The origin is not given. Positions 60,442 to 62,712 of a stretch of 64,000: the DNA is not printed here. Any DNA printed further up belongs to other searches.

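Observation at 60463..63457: A 2.9-kb AT-rich two-gene island inserted after sdhB, flanked by ~95-bp direct repeats of the sdhB 3' end and terminator, encoding a NERD-like nuclease protein and a papain-like protein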

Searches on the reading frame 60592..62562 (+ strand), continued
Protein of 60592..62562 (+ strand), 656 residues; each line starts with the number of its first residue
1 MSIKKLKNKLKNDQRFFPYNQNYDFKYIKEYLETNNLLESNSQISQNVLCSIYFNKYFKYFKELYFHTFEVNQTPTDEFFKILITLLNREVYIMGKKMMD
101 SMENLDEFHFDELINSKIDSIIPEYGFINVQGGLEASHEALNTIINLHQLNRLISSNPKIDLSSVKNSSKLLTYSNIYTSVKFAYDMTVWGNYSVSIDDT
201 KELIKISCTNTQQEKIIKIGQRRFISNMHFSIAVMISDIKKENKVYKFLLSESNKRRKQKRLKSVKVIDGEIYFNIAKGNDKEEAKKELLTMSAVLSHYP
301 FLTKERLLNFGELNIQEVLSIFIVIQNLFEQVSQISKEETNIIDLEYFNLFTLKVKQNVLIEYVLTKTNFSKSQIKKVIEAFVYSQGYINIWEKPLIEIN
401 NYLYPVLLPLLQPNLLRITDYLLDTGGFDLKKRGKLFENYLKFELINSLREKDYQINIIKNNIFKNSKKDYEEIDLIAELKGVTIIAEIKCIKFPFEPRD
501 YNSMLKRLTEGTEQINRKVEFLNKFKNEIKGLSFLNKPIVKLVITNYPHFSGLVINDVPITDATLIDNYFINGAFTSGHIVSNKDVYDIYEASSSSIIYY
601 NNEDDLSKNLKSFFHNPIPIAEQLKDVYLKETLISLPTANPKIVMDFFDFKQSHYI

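Call 66: search_protein_families(library=pfam, proteins=[L179:3397-5397:+, L179:1551-3221:-, L179:6173-7411:-, L179:7472-9175:-, L179:9157-10209:-, L179:10805-13177:-, L179:1-1572:-, L179:5760-6209:+], max_evalue=0.001)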
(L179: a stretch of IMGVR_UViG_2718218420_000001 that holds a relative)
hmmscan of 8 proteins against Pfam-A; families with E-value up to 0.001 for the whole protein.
L179:3397-5397:+ (666 aa): 1 family
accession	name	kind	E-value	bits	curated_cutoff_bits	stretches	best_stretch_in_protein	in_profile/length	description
PF08378.17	NERD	-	0.00019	22.3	22.1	0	444-535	2-95/111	Nuclease-related domain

L179:1551-3221:- (556 aa): 3 families
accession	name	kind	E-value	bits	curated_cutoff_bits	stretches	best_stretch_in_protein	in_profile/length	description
PF00239.26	Resolvase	-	1.3e-32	113.3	23.3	1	75-220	1-143/145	Resolvase, N terminal domain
PF13408.12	Zn_ribbon_recom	-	1.7e-22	80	25.3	2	360-413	1-54/58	Recombinase zinc beta ribbon domain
PF07508.19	Recombinase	-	3.6e-19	69.3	21.1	1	243-345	2-100/102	Recombinase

L179:6173-7411:- (412 aa): 0 families

L179:7472-9175:- (567 aa): 0 families

L179:9157-10209:- (350 aa): 0 families

L179:10805-13177:- (790 aa): 0 families

L179:1-1572:- (523 aa): 3 families
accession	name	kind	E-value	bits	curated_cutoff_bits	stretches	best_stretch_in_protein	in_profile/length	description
PF00239.26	Resolvase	-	1.5e-35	122.8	23.3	1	29-176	2-144/145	Resolvase, N terminal domain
PF07508.19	Recombinase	-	2.8e-25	89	21.1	1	195-303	1-102/102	Recombinase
PF13408.12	Zn_ribbon_recom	-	1.3e-10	41.9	25.3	1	315-376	2-58/58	Recombinase zinc beta ribbon domain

L179:5760-6209:+ (149 aa): 0 families

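Call 67: search_solved_structures(query=A2, max_evalue=1)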
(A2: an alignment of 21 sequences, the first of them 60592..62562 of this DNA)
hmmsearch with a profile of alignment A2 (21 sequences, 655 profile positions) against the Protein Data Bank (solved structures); distinct sequences matched with E-value up to 1: 21.
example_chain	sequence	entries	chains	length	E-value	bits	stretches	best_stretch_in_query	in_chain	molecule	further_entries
7c9x_D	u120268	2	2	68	0.084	14.8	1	588-629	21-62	VP4 | Capsid protein VP4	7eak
8gsd_4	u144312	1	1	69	0.086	14.7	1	588-629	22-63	Genome polyprotein (Fragment)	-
2c8i_D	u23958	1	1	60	0.18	13.6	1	578-629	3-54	ECHOVIRUS 11 COAT PROTEIN VP4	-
6zck_D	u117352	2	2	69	0.22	13.4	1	591-629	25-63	Capsid protein VP4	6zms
9fgn_D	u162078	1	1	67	0.23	13.3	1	591-629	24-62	Capsid protein VP4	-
1d4m_4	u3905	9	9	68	0.23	13.3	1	591-629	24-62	PROTEIN (COXSACKIEVIRUS A9) | Capsid protein VP4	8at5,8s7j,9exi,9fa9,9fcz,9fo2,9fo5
1ev1_4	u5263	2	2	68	0.28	13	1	591-629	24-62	ECHOVIRUS 1 | VP4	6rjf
1cov_4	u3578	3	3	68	0.31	12.9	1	591-629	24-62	COXSACKIEVIRUS COAT PROTEIN | COXSACKIEVIRUS CAPSID, COAT PROTEIN VP4 | Capsid protein VP4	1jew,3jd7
6iln_D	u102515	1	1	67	0.44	12.4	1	585-629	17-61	Capsid protein VP4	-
7c9z_D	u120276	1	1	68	0.48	12.3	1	591-630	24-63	VP4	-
8b8r_D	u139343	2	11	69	0.49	12.2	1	591-630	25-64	VP4 | Capsid protein VP4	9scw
2x5i_D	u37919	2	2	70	0.52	12.1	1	591-630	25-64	VP4 | Polyprotein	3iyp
6zcl_D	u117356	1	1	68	0.53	12.1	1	590-629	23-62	capsid protein VP4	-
6gzv_D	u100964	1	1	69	0.54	12.1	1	591-629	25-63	Capsid protein VP4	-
4gb3_4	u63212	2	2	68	0.63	11.9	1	591-629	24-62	coat protein 4 | Genome polyprotein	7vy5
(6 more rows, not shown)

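Call 78: fold_search(model_id=the predicted structure, library=pdb)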
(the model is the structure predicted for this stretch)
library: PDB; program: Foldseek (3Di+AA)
matches with E <= 10: 165; with E <= 0.001: 1
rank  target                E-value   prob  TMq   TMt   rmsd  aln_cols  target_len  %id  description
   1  9wuf                  4.5e-04  1.00  0.32  0.20  16.3       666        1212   12  Cryo-EM structure of Upx (released 2026-02-11)
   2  8gh6_A                7.0e-02  0.41  0.13  0.10  14.8       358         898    9  Bombyx mori R2 retrotransposon initiating target-primed reverse transcription (released 2023-04-05)
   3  1xmx                  9.3e-02  0.44  0.13  0.19  20.0       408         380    8  Crystal structure of protein VC1899 from Vibrio cholerae (released 2004-11-16)
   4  2okf_A                1.1e-01  0.97  0.11  0.43   4.6       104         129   14  CRYSTAL STRUCTURE OF A FDXN ELEMENT EXCISION CONTROLLING FACTOR PROTEIN (AVA_3312) FROM ANABAENA VARIABILIS AT 1.60 A  (released 2007-01-30)
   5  8q43_A                1.1e-01  0.23  0.15  0.22  28.0       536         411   10  Crystal structure of cA4-bound Can2 (E341A) in complex with oligo-C DNA (released 2023-11-22)
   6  9drl_B                1.2e-01  0.10  0.09  0.11  23.8       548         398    9  Cryo-EM structure of the T33-549 tetrahedral cage (released 2025-08-06)
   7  9dou_A                1.2e-01  0.98  0.13  0.10   4.8       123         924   15  Taeniopygia guttata R2 retrotransposon (R2Tg) initiating target-primed reverse transcription (released 2025-05-21)
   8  9nl2_A                1.2e-01  0.95  0.13  0.08   5.9       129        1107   10  Structure of R2 retrotransposon protein from Platysternon megacephalum initiating target-primed reverse transcription (released 2025-06-18)
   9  6hz4_N                1.2e-01  0.54  0.11  0.31  15.3       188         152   11  Structure of McrBC without DNA binding domains (one half of the full complex) (released 2019-07-24)
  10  8gy8_A                1.4e-01  0.11  0.10  0.15  21.7       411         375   11  The structure of Bax1 from Pyrococcus furiosus (released 2023-09-27)
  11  6p4w_B                1.7e-01  0.20  0.12  0.19  21.1       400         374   10  XPB helicase in a complex with truncated Bax1 from Sulfurisphaera tokodaii at 2.96 Angstrom resolution (released 2020-06-03)
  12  8fg6_B                1.8e-01  0.38  0.08  0.26  15.4       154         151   10  Design of amyloidogenic peptide traps (released 2024-03-20)
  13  8q41_B                1.8e-01  0.28  0.14  0.21  22.3       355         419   10  Crystal structure of Can2 (E341A) bound to cA4 and TTTAAA ssDNA (released 2023-11-22)
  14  8q44_B                1.9e-01  0.41  0.15  0.21  17.1       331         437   12  Crystal structure of cA4-bound Can2 (E364R) in complex with oligo-T DNA (released 2023-11-22)
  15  1y88                  2.0e-01  0.77  0.09  0.26   6.4       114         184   16  Crystal Structure of Protein of Unknown Function AF1548 (released 2004-12-21)
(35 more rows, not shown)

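Call 84: search_protein_families(library=pfam, proteins=[L002:8497-9201:+, L170:5212-5949:+, L169:5106-5939:+, L169:8016-8573:+], max_evalue=0.01)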
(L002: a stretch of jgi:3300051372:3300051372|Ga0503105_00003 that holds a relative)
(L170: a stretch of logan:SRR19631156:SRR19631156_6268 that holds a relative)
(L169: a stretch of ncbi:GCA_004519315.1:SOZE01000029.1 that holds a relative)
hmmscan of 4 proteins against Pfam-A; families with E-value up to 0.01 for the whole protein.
L002:8497-9201:+ (234 aa): 0 families

L170:5212-5949:+ (245 aa): 0 families

L169:5106-5939:+ (277 aa): 0 families

L169:8016-8573:+ (185 aa): 0 families

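Call 85: search_protein_families(library=padloc, proteins=[L004:2-988:+, L004:989-1606:+, L004:1770-2759:+, L002:8497-9201:+, L170:7972-8658:+, L170:5212-5949:+, L169:5106-5939:+, L169:8016-8573:+], max_evalue=0.001)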
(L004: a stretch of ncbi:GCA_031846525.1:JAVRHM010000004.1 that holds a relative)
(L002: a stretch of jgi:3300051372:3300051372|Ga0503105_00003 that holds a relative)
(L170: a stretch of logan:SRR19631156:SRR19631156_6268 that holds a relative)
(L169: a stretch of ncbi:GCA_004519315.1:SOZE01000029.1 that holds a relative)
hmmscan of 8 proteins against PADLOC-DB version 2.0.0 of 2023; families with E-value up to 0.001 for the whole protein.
L004:2-988:+ (328 aa): 81 families (the best 25 are shown)
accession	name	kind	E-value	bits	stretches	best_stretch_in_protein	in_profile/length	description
PDLC00303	PtuA1|PtuA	-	5.7e-90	300.2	1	1-324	50-384/386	AAA ATPase domain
PDLC00273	PtuA1|PtuA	-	1.7e-73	245.8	1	1-327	40-373/375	AAA ATPase domain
PDLC00265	PtuA1|PtuA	-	5.3e-31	106.3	1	27-325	158-478/479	AAA ATPase domain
PDLC00283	PtuA1|PtuA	-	3.5e-30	103.5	1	124-302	243-423/448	AAA ATPase domain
PDLC00266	PtuA1|PtuA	-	7.4e-26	89.4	1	131-268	287-425/483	AAA ATPase domain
PDLC00285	PtuA1|PtuA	-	2e-24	84.6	1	25-308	136-414/432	AAA ATPase domain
PDLC00308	PtuA1|PtuA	-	2.1e-24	84.4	1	136-300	260-424/449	AAA ATPase domain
PDLC00296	PtuA1|PtuA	-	6.4e-17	59.4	1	109-259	268-417/507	AAA ATPase domain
PDLC00289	PtuA1|PtuA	-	1.5e-16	58.5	1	128-241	199-309/404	AAA ATPase domain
PDLC04244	PDC-M01A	-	4.1e-15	53.6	1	109-246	282-414/482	-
PDLC00290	PtuA1|PtuA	-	7.7e-15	53.2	1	138-239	229-328/414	AAA ATPase domain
PDLC02980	AriA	-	8.7e-15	53.4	1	87-223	189-304/304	-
PDLC04235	PDC-M01A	-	3.7e-13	47.2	1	118-223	315-417/510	-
PDLC00276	PtuA1|PtuA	-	1.1e-12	45.9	1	139-225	55-142/239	AAA ATPase domain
PDLC00309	PtuA1|PtuA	-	2.4e-12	44.6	1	171-231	263-324/413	AAA ATPase domain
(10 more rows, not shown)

L004:989-1606:+ (205 aa): 28 families (the best 25 are shown)
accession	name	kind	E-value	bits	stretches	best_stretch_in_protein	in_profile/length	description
PDLC00352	PtuB1|PtuB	-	1.2e-73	245.1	1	2-203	5-204/206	Unknown function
PDLC00354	PtuB1|PtuB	-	3.7e-64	214.1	1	3-186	7-190/204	Unknown function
PDLC00325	PtuB1|PtuB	-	2.5e-29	100.4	1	2-179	7-174/213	Unknown function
PDLC00345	PtuB1|PtuB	-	3.4e-29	100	1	8-177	13-172/223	Unknown function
PDLC00335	PtuB1|PtuB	-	7.8e-28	95.5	1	3-170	6-167/214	Unknown function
PDLC00350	PtuB1|PtuB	-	2.3e-19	68.2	1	19-167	23-165/224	Unknown function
PDLC00337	PtuB1|PtuB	-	3.4e-12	44.7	1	32-193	45-177/216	Unknown function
PDLC00312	PtuB1|PtuB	-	1.2e-11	42.8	1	42-170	57-174/209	Unknown function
PDLC00313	PtuB1|PtuB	-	2.1e-09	35.2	1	22-99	28-103/240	Unknown function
PDLC00324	PtuB1|PtuB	-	8.6e-09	33.4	1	16-132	17-120/209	Unknown function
PDLC00315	PtuB1|PtuB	-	8.1e-08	30.3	1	44-140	31-106/227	Unknown function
PDLC00353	PtuB1|PtuB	-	8.6e-08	30.2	1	22-99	29-102/196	Unknown function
PDLC00339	PtuB1|PtuB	-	1.3e-07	29.7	1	16-170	37-194/261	Unknown function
PDLC00332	PtuB1|PtuB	-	3.2e-07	28.4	1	20-137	23-126/212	Unknown function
PDLC00340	PtuB1|PtuB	-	6.3e-07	27.2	1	40-107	63-121/268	Unknown function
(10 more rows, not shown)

L004:1770-2759:+ (329 aa): 0 families

L002:8497-9201:+ (234 aa): 0 families

L170:7972-8658:+ (228 aa): 0 families

L170:5212-5949:+ (245 aa): 0 families

L169:5106-5939:+ (277 aa): 0 families

L169:8016-8573:+ (185 aa): 0 families

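Call 91: search_protein_families(library=pfam, alignment_id=A6, max_evalue=0.01)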
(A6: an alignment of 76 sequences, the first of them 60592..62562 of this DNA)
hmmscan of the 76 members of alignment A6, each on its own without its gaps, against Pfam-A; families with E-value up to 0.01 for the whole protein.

A. member 1, window:60592-62562:+ (656 aa): 0 families

B. families by the number of members that match (of 76 scanned): 8 families
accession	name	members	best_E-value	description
PF08378.17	NERD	36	2.3e-08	Nuclease-related domain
PF03008.20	DUF234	5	0.00024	Archaea bacterial proteins of unknown function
PF13635.12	DUF4143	1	0.00038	Domain of unknown function (DUF4143)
PF18337.7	Tudor_RapA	1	0.0013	RapA N-terminal Tudor like domain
PF20247.3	DUF6602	1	0.0049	Domain of unknown function (DUF6602)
PF12731.12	Mating_N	1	0.0064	Mating-type protein beta 1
PF01451.26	LMWPc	1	0.0068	Low molecular weight phosphotyrosine protein phosphatase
PF16826.10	DUF5076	1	0.0092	Domain of unknown function (DUF5076)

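Call 94: search_dna_similar(query=window:60592-62562:+, collection=phages, mode=protein, max_evalue=0.001, max_rows=10)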
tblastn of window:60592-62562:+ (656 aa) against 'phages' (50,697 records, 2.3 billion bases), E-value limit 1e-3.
No match.
